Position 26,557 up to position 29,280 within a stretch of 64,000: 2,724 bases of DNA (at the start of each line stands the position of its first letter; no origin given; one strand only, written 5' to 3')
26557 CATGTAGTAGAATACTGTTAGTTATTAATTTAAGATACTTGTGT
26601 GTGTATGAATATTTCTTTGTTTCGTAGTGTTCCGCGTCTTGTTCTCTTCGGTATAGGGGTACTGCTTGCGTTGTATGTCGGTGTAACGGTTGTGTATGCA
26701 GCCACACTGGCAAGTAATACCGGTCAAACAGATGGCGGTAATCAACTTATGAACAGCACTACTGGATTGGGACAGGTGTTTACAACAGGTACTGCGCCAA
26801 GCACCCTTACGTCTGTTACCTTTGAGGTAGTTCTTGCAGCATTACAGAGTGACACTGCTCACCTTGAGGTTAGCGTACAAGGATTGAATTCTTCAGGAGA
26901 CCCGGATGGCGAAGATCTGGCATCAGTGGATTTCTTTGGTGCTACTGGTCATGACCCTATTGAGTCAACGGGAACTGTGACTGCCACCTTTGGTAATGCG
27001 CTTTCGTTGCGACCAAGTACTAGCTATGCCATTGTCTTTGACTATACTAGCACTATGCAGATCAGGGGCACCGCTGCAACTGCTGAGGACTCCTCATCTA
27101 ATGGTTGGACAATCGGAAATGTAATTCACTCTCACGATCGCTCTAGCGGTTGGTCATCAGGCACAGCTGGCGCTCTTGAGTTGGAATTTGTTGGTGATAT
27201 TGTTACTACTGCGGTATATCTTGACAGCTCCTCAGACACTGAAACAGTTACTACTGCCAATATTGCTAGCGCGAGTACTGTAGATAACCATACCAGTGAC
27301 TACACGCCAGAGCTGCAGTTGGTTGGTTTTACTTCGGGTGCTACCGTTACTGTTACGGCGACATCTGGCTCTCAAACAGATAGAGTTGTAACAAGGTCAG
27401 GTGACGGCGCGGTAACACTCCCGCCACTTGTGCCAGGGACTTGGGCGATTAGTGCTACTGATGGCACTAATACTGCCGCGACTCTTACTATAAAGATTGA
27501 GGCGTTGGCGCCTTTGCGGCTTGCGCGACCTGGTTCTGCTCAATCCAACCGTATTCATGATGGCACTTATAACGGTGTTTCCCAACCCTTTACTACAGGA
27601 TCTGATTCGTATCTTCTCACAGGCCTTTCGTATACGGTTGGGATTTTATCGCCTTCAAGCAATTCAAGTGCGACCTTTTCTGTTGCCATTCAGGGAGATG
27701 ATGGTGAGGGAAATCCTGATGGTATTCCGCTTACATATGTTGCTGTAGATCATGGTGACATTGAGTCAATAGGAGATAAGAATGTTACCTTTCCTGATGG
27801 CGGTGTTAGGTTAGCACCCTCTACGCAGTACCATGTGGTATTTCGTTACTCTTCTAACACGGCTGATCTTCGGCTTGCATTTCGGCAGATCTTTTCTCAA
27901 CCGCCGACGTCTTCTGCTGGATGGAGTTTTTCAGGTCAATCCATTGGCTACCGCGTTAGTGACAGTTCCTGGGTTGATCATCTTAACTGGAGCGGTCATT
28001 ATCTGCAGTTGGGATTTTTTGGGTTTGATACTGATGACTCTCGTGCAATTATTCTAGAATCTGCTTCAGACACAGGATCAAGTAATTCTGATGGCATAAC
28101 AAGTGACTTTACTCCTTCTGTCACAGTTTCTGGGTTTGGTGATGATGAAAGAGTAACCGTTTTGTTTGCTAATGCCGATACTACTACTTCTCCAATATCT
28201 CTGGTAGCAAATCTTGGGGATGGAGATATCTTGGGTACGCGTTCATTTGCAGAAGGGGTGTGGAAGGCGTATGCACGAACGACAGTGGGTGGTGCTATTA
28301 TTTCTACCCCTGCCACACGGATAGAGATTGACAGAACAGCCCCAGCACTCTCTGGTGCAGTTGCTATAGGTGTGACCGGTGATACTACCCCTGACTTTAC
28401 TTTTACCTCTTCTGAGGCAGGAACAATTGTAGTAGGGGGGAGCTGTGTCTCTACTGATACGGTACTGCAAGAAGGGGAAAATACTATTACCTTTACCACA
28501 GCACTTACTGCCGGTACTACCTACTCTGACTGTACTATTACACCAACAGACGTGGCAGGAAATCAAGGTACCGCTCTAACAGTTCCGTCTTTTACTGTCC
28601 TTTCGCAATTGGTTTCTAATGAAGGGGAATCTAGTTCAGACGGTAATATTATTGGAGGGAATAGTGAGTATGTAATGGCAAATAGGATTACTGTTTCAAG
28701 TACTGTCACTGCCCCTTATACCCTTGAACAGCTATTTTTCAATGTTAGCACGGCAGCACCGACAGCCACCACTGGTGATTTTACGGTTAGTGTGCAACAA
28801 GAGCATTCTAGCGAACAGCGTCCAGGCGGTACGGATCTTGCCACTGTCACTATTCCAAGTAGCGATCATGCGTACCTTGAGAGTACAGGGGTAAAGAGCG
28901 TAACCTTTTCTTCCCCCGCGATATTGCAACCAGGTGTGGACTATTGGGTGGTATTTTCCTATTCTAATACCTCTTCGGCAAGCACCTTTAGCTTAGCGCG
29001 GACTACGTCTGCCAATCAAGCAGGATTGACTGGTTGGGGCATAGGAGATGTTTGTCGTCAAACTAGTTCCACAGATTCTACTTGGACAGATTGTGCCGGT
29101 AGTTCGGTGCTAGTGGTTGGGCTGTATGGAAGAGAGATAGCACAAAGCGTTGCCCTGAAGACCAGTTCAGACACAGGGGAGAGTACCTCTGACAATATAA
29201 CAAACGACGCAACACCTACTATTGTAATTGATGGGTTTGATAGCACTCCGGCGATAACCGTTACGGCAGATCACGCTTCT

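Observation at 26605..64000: Tandem array of three giant Ig-repeat / peptidoglycan-binding surface-protein genes occupying about 37 kb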

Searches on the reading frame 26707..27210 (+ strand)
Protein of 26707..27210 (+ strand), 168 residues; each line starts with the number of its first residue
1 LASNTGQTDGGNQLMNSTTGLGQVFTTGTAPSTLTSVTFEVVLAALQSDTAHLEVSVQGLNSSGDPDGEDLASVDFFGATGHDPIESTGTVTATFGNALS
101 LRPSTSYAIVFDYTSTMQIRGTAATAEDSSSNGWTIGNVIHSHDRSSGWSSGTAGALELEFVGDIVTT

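Call 19: search_protein_families(library=pfam, proteins=[window:26707-27210:+], max_evalue=1)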
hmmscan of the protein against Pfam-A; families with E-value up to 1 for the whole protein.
window:26707-27210:+ (168 aa): 1 family
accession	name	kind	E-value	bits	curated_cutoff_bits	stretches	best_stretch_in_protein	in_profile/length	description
PF23980.1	Phage_tail_tube_init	-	0.025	14.7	27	1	99-147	130-178/258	Putative phage tail tube initiator protein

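Call 24: search_protein_families(library=ncbifam, proteins=[window:26707-27210:+], max_evalue=1)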
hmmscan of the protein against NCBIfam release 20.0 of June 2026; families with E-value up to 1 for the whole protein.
window:26707-27210:+ (168 aa): 1 family
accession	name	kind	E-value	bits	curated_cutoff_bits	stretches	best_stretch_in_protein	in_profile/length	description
NF041539.1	choice_anch_R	domain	1.2e-11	44.8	30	1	3-161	1-152/155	choice-of-anchor R domain-containing protein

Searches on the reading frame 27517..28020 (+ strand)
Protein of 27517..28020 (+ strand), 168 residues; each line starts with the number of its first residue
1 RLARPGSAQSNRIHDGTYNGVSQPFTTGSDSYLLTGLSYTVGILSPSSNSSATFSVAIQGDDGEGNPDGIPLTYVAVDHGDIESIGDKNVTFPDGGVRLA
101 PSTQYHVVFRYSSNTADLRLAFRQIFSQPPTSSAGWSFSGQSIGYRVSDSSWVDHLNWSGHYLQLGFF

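Call 24: search_protein_families(library=ncbifam, proteins=[window:27517-28020:+], max_evalue=1)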
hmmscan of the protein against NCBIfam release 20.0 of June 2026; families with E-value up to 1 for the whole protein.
window:27517-28020:+ (168 aa): 2 families
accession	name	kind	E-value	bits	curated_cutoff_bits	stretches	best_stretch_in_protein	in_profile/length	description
NF041539.1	choice_anch_R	domain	1.9e-12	47.4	30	1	15-154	14-143/155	choice-of-anchor R domain-containing protein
NF028537.1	P_eth_NH2_trans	domain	0.24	9.9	500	1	72-109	442-476/527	phosphoethanolamine--lipid A transferase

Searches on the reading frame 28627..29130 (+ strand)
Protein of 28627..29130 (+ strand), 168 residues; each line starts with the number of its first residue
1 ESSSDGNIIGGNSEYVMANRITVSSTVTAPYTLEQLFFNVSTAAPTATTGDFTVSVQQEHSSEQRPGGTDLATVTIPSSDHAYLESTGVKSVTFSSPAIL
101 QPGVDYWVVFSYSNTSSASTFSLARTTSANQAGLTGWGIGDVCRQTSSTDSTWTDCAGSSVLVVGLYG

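Call 24: search_protein_families(library=ncbifam, proteins=[window:28627-29130:+], max_evalue=1)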
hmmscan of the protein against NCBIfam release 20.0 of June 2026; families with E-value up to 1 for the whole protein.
window:28627-29130:+ (168 aa): 1 family
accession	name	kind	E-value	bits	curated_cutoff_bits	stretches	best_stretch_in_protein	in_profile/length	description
NF041539.1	choice_anch_R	domain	2.5e-11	43.8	30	1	29-158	30-144/155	choice-of-anchor R domain-containing protein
